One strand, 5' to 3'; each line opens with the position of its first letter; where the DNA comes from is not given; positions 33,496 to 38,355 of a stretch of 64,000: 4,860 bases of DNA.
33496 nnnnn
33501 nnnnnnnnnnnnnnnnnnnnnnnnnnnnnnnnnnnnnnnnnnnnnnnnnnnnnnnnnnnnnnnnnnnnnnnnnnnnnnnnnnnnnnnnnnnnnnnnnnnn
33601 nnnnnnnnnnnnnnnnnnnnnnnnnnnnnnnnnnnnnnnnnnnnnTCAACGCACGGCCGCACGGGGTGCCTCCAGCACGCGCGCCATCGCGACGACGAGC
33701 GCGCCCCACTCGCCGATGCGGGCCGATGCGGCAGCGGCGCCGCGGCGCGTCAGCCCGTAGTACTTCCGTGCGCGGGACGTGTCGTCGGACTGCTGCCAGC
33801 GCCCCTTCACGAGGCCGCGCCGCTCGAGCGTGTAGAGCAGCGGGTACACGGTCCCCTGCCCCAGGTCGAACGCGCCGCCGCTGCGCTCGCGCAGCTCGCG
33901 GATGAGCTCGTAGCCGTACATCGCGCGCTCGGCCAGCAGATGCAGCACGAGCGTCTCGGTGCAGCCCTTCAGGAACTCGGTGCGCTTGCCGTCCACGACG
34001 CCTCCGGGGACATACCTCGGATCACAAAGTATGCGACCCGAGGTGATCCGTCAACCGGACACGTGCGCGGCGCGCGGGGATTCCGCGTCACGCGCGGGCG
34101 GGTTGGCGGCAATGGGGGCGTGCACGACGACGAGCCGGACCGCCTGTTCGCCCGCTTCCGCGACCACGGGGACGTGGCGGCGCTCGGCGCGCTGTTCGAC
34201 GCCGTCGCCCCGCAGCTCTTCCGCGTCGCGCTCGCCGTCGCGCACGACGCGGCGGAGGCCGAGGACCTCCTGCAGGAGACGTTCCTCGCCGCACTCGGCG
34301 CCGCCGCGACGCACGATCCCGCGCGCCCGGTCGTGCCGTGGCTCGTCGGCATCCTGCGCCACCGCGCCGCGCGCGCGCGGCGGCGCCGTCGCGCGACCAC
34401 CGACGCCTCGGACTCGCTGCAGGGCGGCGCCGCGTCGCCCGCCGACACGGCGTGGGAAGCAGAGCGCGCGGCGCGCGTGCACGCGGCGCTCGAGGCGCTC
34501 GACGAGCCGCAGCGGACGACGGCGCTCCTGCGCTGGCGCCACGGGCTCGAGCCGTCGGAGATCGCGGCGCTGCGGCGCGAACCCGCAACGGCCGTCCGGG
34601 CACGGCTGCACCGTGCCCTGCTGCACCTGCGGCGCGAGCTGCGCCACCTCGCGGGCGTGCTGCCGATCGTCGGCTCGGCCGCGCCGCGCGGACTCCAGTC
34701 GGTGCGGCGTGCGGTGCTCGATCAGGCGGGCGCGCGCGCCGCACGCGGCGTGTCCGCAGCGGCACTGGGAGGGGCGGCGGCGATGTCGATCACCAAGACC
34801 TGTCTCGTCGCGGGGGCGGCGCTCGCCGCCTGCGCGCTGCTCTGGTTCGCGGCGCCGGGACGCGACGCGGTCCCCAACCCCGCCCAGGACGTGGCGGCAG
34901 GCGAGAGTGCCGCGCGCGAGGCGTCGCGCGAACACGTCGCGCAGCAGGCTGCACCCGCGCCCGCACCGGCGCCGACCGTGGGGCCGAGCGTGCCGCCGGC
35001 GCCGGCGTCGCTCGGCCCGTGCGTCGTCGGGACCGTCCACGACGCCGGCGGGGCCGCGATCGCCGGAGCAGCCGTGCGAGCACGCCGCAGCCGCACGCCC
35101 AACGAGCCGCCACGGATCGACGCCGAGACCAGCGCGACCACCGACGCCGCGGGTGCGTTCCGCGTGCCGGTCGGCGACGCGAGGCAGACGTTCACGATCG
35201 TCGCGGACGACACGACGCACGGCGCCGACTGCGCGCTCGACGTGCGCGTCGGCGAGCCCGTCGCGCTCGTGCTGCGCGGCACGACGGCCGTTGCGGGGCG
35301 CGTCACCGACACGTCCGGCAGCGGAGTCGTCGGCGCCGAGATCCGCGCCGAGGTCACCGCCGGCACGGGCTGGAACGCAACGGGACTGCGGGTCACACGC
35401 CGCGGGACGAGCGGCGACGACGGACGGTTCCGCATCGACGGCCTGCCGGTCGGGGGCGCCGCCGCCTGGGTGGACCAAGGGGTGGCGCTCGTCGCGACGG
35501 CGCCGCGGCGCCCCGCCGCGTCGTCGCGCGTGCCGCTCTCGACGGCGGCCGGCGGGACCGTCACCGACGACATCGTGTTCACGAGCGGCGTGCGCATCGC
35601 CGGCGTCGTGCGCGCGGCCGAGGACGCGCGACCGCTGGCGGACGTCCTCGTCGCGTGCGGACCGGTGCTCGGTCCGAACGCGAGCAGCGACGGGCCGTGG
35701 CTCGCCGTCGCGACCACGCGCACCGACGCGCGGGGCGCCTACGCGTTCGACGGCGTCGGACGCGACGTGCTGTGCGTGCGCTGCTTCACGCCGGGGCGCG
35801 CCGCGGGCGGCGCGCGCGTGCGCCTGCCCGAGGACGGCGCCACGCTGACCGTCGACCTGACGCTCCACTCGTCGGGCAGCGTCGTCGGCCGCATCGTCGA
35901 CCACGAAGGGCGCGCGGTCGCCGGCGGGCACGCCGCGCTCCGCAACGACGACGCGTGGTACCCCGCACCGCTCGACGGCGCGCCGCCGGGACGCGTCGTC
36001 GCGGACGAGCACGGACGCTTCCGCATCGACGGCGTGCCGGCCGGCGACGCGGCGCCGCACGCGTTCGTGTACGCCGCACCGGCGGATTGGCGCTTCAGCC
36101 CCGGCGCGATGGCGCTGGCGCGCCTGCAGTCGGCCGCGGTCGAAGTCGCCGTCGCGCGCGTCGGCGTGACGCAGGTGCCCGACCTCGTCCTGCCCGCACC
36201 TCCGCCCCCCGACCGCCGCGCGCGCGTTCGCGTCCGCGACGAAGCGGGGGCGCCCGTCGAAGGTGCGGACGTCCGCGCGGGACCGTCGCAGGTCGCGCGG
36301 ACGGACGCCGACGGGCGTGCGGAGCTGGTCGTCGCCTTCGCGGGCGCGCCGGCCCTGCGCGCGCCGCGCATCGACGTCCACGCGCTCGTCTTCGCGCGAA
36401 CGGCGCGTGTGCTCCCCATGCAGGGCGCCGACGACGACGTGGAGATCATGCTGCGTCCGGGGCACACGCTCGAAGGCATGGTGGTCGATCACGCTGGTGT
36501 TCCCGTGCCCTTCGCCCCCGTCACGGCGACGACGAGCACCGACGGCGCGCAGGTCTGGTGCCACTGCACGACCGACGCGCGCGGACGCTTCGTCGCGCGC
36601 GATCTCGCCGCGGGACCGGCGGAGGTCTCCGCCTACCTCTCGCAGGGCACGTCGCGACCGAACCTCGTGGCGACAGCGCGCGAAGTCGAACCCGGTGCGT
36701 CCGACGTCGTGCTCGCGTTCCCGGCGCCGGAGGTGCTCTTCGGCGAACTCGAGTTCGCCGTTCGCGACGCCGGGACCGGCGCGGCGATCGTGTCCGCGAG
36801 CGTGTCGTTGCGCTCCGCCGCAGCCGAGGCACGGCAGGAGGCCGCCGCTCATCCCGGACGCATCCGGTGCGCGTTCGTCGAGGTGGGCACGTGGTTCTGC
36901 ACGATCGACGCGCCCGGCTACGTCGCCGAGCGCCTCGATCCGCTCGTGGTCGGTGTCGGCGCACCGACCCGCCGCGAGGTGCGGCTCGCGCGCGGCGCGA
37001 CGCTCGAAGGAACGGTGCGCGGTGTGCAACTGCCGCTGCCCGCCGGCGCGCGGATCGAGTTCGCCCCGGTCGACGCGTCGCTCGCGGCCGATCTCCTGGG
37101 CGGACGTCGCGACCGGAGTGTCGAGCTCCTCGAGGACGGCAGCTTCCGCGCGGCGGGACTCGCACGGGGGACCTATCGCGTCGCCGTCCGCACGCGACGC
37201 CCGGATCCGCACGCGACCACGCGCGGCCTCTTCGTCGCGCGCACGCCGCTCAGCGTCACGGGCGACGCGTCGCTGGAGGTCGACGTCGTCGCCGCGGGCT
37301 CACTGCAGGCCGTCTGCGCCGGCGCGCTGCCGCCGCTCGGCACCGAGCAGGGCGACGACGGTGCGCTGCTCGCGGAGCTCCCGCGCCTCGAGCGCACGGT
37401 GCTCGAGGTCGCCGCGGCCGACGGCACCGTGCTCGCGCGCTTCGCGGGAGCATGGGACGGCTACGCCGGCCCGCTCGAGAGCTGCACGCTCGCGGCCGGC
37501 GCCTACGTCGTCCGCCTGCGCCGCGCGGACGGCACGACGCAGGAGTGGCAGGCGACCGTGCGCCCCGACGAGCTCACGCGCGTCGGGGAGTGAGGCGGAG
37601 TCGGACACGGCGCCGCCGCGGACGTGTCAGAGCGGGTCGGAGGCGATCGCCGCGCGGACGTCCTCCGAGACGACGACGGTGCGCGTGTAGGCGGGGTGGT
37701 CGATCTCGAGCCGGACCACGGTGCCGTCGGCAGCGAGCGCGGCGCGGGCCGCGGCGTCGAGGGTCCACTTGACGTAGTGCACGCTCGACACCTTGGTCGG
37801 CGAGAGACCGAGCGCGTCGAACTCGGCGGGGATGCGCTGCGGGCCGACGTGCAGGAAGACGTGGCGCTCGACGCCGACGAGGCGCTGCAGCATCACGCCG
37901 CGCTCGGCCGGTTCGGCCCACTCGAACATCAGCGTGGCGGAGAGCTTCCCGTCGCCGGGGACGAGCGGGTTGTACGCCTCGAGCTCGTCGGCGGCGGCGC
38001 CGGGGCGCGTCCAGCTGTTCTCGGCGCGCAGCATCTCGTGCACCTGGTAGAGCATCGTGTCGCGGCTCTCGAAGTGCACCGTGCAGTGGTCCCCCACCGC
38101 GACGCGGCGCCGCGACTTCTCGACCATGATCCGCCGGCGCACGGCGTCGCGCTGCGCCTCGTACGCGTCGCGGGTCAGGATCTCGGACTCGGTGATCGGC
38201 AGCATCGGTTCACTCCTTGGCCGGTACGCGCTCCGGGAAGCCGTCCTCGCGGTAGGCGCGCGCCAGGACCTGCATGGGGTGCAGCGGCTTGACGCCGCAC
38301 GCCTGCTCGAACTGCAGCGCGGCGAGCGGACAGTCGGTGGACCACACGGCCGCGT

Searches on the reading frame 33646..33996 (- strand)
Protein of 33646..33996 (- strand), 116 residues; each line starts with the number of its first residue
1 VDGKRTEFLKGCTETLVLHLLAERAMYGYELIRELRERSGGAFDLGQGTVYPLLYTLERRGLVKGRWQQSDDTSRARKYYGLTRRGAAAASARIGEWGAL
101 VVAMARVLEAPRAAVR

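Call 3: search_protein_families(library=pfam, proteins=[window:33646-33996:-], max_evalue=0.1)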
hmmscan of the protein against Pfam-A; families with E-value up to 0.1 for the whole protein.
window:33646-33996:- (116 aa): 2 families
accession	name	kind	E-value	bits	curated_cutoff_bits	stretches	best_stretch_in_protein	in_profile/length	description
PF03551.20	PadR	-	4e-24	84.8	27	1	17-90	1-73/75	Transcriptional regulator PadR-like family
PF09339.16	HTH_IclR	-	0.007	16.6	22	1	44-64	29-49/52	IclR helix-turn-helix domain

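Call 4: search_protein_families(library=ncbifam, proteins=[window:33646-33996:-], max_evalue=0.1)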
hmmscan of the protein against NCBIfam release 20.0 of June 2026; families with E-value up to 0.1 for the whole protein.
window:33646-33996:- (116 aa): 7 families
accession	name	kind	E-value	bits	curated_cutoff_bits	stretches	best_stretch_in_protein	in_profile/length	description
TIGR03433.1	padR_acidobact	paralog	6.6e-22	77.5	101.8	1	10-109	2-100/101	PadR family transcriptional regulator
NF006931.0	PRK09416.1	equivalog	6.7e-11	42.5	112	1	16-87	47-112/135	PadR family transcriptional regulator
NF053635.1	TransRegRv3488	equivalog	1.8e-09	37.7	140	1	7-90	3-81/98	Rv3488 family transcriptional regulator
TIGR02719.1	repress_PhaQ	equivalog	9.8e-07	29.1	139.35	1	17-87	29-96/138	poly-beta-hydroxybutyrate-responsive repressor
NF004170.0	PRK05638.1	equivalog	1.7e-05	23.6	421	1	3-87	362-435/442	threonine synthase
NF053602.1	Phr_regulator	exception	0.0021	17.7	320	1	10-84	10-75/191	heat shock transcription regulator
NF052638.1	TransRegOhrRVib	equivalog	0.032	14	200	1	40-87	58-102/141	transcriptional regulator OhrR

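Call 18: list_cluster_members(proteins=[P0001, window:33646-33996:-])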
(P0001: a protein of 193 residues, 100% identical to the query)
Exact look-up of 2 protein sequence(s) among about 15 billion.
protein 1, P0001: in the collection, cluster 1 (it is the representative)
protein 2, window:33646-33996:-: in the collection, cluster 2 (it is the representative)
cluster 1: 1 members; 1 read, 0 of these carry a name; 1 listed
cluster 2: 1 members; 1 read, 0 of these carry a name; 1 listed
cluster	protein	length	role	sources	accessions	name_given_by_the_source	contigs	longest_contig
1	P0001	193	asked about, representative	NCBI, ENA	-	-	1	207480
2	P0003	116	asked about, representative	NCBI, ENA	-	-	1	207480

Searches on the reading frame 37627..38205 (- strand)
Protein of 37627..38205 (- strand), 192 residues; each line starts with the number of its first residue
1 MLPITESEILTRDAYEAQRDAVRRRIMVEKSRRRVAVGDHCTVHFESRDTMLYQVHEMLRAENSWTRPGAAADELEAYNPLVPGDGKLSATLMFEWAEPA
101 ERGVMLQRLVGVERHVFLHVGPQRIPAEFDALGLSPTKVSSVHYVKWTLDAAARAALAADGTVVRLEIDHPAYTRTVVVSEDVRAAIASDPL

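Call 3: search_protein_families(library=pfam, proteins=[window:37627-38205:-], max_evalue=0.1)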
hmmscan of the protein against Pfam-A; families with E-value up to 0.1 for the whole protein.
window:37627-38205:- (192 aa): 1 family
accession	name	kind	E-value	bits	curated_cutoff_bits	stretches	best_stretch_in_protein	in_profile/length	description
PF12007.14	DUF3501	-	6.2e-56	189.8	25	1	4-190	2-186/187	Protein of unknown function (DUF3501)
